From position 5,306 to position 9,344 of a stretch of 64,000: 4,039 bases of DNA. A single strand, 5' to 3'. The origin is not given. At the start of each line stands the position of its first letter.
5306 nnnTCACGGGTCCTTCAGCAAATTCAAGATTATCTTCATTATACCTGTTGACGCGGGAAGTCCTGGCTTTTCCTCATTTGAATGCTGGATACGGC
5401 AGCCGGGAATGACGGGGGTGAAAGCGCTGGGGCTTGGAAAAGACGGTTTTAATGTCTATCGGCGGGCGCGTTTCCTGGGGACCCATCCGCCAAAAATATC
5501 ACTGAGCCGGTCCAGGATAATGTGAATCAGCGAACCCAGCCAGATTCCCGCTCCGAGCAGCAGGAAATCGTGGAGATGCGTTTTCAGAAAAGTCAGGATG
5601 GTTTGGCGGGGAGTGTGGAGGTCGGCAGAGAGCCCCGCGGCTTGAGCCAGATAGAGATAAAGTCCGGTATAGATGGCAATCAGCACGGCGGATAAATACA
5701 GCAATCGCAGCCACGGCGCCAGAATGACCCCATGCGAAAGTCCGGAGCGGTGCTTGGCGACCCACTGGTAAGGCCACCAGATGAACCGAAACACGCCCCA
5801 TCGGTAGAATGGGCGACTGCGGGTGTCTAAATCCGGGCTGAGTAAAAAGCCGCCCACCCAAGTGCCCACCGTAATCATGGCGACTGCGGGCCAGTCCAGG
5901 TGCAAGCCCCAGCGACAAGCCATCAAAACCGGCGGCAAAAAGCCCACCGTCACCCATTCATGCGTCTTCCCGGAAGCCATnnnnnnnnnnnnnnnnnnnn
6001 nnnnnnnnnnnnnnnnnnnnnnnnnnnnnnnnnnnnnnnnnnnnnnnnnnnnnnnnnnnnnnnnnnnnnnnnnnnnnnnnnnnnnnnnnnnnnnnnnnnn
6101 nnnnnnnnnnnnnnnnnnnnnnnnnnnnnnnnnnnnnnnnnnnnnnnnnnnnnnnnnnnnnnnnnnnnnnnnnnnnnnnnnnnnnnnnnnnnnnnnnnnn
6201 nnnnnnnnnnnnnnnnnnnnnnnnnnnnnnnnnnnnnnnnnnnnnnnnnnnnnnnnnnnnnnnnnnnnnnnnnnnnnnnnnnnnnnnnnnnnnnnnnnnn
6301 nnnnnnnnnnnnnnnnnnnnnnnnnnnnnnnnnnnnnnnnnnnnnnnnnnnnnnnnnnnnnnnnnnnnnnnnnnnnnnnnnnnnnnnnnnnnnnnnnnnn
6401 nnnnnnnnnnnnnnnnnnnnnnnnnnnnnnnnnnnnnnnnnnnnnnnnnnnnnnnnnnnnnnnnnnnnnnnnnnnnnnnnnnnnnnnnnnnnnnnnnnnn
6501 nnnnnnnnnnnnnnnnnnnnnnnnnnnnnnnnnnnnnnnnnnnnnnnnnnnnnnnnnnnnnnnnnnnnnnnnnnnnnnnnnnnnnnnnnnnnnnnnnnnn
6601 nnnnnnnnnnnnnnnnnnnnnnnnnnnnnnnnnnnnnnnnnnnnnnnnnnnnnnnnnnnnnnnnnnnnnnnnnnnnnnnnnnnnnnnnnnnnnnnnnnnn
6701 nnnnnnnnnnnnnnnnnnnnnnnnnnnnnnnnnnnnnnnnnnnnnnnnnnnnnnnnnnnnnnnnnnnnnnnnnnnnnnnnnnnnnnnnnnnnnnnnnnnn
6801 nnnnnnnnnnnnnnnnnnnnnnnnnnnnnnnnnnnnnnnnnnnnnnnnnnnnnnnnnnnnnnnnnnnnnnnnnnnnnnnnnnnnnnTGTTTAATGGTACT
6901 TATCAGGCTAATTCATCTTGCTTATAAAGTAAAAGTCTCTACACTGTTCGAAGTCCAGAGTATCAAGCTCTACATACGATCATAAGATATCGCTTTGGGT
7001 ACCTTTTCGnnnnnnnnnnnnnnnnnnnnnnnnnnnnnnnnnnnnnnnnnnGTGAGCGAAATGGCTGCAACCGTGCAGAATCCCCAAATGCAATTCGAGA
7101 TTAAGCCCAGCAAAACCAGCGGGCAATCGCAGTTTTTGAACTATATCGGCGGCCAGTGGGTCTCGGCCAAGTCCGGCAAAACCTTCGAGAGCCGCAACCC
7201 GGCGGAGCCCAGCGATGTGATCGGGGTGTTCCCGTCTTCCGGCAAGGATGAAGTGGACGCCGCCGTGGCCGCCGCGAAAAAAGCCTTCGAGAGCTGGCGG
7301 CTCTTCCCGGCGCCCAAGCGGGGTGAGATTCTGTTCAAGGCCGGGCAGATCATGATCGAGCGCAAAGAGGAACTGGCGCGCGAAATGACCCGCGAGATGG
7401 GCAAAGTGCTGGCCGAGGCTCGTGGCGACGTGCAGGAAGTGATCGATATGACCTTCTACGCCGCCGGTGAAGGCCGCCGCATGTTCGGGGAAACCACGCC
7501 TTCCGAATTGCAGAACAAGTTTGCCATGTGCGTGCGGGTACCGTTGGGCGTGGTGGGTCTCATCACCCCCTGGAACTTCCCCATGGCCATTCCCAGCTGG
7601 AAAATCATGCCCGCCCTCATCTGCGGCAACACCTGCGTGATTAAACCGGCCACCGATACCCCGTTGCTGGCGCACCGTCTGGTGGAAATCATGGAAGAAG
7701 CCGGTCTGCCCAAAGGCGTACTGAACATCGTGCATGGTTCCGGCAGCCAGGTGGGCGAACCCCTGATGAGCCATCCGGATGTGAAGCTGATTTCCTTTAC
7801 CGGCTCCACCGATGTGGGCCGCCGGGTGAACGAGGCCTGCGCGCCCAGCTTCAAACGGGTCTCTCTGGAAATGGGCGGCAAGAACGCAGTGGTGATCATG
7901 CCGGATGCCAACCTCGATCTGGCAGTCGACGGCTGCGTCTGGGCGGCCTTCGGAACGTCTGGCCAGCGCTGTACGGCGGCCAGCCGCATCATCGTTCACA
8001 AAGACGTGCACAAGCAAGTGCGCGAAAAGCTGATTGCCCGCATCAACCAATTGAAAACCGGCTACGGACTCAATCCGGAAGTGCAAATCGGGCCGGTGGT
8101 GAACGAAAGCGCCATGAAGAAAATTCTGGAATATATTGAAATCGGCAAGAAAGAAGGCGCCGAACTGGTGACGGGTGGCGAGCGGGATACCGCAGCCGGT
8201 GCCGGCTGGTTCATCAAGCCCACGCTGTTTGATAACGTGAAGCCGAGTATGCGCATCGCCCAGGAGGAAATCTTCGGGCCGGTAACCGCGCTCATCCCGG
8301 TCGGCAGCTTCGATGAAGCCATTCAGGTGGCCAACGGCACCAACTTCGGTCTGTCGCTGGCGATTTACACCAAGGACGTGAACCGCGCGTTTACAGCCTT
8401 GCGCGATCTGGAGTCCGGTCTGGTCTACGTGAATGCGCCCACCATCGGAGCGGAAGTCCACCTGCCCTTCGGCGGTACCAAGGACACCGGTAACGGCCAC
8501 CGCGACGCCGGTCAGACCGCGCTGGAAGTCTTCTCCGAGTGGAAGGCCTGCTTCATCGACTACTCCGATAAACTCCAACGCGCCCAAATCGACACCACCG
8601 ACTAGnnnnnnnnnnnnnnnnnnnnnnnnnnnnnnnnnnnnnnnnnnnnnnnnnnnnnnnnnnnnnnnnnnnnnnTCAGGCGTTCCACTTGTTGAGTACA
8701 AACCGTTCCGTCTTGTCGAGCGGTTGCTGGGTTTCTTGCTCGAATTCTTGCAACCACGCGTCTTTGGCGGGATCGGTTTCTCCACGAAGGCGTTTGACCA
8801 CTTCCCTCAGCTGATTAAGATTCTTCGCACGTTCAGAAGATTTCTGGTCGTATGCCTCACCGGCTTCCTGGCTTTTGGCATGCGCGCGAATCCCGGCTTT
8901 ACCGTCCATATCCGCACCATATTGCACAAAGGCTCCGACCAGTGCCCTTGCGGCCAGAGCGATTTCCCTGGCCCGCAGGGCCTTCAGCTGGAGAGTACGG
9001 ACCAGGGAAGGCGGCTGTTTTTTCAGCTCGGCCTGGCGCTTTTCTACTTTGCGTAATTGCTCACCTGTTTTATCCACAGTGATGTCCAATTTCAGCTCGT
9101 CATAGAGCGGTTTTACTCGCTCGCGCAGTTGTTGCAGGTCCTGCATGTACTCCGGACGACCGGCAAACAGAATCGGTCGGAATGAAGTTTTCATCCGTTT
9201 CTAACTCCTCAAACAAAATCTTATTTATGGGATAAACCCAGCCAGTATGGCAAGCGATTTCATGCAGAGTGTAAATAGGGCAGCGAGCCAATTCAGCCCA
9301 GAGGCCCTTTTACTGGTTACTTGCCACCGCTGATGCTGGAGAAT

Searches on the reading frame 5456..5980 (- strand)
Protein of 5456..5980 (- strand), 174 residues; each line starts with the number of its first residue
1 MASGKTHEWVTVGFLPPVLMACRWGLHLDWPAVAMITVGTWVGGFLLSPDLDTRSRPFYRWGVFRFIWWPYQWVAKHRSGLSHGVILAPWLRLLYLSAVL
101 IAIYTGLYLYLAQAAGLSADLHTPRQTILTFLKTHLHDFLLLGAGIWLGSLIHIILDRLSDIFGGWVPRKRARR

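Call 19: search_protein_families(library=pfam, proteins=[window:5456-5980:-], max_evalue=0.001)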
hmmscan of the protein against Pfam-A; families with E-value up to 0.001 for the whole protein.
window:5456-5980:- (174 aa): 1 family
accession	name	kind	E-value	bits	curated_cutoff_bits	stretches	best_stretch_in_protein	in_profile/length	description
PF09988.15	DUF2227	-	8.1e-36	124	25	1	2-160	1-162/169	Uncharacterized metal-binding protein (DUF2227)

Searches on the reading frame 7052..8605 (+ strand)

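Call 19: search_protein_families(library=pfam, proteins=[window:7052-8605:+], max_evalue=0.001)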
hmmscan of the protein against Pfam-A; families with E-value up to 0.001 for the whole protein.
window:7052-8605:+ (517 aa): 2 families
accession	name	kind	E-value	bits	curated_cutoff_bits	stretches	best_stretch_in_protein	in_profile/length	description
PF00171.27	Aldedh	-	3.5e-175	583.4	23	1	36-499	1-460/461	Aldehyde dehydrogenase family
PF05893.19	LuxC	-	3.9e-05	23.2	21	1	161-331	85-259/401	Acyl-CoA reductase (LuxC)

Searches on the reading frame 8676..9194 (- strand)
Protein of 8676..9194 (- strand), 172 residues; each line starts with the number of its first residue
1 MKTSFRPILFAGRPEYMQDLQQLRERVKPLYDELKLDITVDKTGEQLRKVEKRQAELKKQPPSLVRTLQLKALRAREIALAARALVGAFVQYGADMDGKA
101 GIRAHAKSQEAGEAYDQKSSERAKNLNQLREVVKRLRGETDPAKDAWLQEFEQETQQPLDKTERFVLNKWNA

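Call 19: search_protein_families(library=pfam, proteins=[window:8676-9194:-], max_evalue=0.001)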
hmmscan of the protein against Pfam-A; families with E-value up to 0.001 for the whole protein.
window:8676-9194:- (172 aa): 0 families

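Call 42: search_protein_families(library=pfam, proteins=[window:8676-9194:-], max_evalue=0.1)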
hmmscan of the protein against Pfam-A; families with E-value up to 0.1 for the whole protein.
window:8676-9194:- (172 aa): 2 families
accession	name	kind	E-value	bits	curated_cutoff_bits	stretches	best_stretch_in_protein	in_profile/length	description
PF24113.1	DUF7387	-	0.045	14.5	27.9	1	119-157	37-75/85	Family of unknown function (DUF7387)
PF03958.22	Secretin_N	-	0.091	13.4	28.2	0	65-106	1-39/69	Bacterial type II/III secretion system short domain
